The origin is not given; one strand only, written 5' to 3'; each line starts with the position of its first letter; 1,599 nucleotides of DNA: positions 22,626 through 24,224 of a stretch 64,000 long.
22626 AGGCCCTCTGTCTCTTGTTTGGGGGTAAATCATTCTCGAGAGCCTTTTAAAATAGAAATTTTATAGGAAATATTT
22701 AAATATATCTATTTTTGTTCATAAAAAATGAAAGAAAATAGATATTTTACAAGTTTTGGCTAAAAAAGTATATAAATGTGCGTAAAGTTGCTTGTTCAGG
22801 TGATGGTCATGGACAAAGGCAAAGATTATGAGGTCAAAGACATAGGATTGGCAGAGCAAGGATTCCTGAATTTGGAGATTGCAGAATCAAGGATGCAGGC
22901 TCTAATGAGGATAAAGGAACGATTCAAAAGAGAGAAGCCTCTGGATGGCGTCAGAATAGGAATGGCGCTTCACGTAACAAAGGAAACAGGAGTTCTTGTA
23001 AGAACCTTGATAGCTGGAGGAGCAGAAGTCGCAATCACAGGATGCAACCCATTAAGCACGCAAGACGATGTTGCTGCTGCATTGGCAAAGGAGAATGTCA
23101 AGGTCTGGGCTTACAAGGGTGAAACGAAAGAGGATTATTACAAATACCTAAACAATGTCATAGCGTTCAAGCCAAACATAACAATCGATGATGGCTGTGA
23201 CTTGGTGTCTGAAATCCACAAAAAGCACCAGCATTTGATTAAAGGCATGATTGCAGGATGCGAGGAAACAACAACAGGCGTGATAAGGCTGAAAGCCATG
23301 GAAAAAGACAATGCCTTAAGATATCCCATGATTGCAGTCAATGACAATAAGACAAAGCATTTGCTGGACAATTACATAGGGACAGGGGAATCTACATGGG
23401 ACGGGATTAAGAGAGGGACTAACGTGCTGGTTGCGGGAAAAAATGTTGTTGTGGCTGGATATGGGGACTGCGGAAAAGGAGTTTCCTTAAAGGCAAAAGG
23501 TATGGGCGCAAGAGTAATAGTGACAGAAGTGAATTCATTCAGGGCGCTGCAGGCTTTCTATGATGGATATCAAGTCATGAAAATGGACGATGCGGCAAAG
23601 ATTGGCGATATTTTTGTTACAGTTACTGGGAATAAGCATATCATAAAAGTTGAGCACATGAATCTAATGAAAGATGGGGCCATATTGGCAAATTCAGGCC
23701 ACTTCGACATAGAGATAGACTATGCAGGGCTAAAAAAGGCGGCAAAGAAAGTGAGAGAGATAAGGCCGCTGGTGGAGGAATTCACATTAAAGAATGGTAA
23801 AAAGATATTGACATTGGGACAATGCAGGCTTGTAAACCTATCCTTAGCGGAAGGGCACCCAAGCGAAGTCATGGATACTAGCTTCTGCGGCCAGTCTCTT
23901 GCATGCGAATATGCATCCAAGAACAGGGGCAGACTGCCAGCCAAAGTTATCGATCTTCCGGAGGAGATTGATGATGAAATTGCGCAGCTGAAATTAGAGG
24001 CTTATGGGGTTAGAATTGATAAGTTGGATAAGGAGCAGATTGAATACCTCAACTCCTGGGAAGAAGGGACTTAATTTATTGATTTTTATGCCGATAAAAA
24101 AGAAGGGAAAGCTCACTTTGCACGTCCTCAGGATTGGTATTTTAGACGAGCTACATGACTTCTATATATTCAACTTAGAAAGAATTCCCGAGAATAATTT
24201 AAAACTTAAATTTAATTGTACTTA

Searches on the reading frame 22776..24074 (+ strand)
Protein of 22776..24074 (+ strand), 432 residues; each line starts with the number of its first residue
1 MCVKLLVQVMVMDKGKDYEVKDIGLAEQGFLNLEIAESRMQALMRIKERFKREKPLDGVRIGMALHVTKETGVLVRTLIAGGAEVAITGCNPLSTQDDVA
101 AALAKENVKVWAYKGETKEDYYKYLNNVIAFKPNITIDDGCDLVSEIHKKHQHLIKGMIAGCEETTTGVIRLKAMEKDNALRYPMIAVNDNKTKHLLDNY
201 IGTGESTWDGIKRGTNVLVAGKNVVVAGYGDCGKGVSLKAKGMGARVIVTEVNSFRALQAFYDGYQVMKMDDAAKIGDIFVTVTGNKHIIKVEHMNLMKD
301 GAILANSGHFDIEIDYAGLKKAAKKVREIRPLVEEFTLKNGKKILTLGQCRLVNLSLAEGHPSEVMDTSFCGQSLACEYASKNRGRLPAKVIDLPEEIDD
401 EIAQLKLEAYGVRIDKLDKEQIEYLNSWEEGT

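Call 10: search_protein_families(library=pfam, proteins=[window:22776-24074:+], max_evalue=0.0001)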
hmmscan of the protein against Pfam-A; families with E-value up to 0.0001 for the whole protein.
window:22776-24074:+ (432 aa): 4 families
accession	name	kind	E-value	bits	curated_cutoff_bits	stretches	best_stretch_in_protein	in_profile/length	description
PF05221.23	AdoHcyase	-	1.8e-65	221.5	25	2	17-151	1-140/299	S-adenosyl-L-homocysteine hydrolase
PF00670.27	AdoHcyase_NAD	-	6.2e-57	192.7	27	1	200-359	2-161/162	S-adenosyl-L-homocysteine hydrolase, NAD binding domain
PF02826.25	2-Hacid_dh_C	-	1.2e-09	38.2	25.1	1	206-309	21-128/178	D-isomer specific 2-hydroxyacid dehydrogenase, NAD binding domain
PF07991.19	KARI_N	-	7.6e-07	29.3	20.6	1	219-317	2-104/165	Acetohydroxy acid isomeroreductase, NADPH-binding domain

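Call 22: search_protein_families(library=ncbifam, proteins=[window:22776-24074:+], max_evalue=0.00001)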
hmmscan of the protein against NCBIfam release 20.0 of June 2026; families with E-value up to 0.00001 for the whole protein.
window:22776-24074:+ (432 aa): 8 families
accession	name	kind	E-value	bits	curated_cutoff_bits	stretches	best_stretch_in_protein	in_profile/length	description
TIGR00936.1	ahcY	equivalog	1.6e-180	600.4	497.6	1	18-432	1-416/416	adenosylhomocysteinase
NF004005.0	PRK05476.2-3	equivalog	4.4e-175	582.5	275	1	16-430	3-417/418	adenosylhomocysteinase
NF004009.0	PRK05476.3-2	equivalog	2.2e-61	208.1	485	1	28-414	77-461/487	adenosylhomocysteinase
NF004010.0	PRK05476.3-3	equivalog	2.7e-58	197.9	512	1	54-422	43-420/432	adenosylhomocysteinase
NF004008.0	PRK05476.3-1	equivalog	1.4e-19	70.4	440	1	163-402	99-318/326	adenosylhomocysteinase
TIGR00465.1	ilvC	equivalog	1.8e-06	27.2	226.15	1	220-316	2-102/314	ketol-acid reductoisomerase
NF004017.0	PRK05479.1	equivalog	2e-06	26.8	336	1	218-316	14-116/337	ketol-acid reductoisomerase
NF008759.0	PRK11790.1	equivalog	5.5e-06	25.3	404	1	208-322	140-253/410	phosphoglycerate dehydrogenase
